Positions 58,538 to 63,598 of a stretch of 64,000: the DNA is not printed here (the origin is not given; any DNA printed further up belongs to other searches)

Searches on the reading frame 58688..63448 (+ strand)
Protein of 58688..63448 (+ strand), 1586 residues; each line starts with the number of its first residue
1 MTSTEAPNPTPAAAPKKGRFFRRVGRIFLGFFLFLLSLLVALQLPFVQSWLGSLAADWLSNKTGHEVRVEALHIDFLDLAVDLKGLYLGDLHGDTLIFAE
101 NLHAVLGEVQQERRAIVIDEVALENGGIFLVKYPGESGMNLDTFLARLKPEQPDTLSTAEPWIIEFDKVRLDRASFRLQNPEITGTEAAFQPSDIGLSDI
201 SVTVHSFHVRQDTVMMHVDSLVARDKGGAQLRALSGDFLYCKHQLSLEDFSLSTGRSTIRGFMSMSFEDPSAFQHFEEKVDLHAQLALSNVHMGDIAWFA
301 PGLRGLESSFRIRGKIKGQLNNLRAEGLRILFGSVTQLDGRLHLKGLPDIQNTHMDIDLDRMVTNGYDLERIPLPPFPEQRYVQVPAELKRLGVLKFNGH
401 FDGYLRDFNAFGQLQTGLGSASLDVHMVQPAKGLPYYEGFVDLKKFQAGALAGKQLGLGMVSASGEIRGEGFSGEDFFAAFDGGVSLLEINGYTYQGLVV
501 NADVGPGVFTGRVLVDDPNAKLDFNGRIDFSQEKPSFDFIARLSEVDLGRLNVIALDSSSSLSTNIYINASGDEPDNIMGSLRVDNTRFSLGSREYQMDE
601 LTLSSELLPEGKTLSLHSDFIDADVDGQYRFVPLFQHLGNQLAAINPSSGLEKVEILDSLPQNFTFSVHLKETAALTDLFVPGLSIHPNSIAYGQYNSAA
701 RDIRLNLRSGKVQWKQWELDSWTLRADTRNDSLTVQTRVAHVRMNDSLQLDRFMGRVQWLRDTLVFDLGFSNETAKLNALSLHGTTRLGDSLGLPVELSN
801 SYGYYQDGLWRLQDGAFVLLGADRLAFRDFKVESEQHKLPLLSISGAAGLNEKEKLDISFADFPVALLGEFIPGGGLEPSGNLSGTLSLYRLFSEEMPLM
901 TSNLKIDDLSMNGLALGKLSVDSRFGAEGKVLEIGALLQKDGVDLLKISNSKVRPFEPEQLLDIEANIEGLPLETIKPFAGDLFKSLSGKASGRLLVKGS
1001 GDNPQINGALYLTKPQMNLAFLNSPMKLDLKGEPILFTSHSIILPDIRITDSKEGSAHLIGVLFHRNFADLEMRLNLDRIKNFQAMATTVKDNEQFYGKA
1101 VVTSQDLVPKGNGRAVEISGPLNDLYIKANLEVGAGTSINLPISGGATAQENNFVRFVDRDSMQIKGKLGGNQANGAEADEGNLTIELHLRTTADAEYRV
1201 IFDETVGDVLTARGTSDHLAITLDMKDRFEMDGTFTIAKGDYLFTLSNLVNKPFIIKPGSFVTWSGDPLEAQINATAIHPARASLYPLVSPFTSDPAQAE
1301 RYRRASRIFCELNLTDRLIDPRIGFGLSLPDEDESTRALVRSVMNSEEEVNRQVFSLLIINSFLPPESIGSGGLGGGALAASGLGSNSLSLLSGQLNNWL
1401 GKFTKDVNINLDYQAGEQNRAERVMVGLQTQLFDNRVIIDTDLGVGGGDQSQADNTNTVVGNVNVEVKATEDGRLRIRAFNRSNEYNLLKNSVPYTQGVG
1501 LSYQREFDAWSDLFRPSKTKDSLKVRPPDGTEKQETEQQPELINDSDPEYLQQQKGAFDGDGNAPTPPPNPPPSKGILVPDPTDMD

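Call 31: search_protein_families(library=pfam, proteins=[window:58688-63448:+])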
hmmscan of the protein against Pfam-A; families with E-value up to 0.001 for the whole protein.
window:58688-63448:+ (1586 aa): 2 families
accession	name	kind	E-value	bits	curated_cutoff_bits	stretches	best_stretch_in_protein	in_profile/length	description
PF04357.19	TamB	-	1.4e-46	159.9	22.4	1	1048-1507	4-381/381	TamB, inner membrane protein subunit of TAM complex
PF05359.17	DUF748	-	2.7e-13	49.3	50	1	18-205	11-192/1037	Domain of Unknown Function (DUF748)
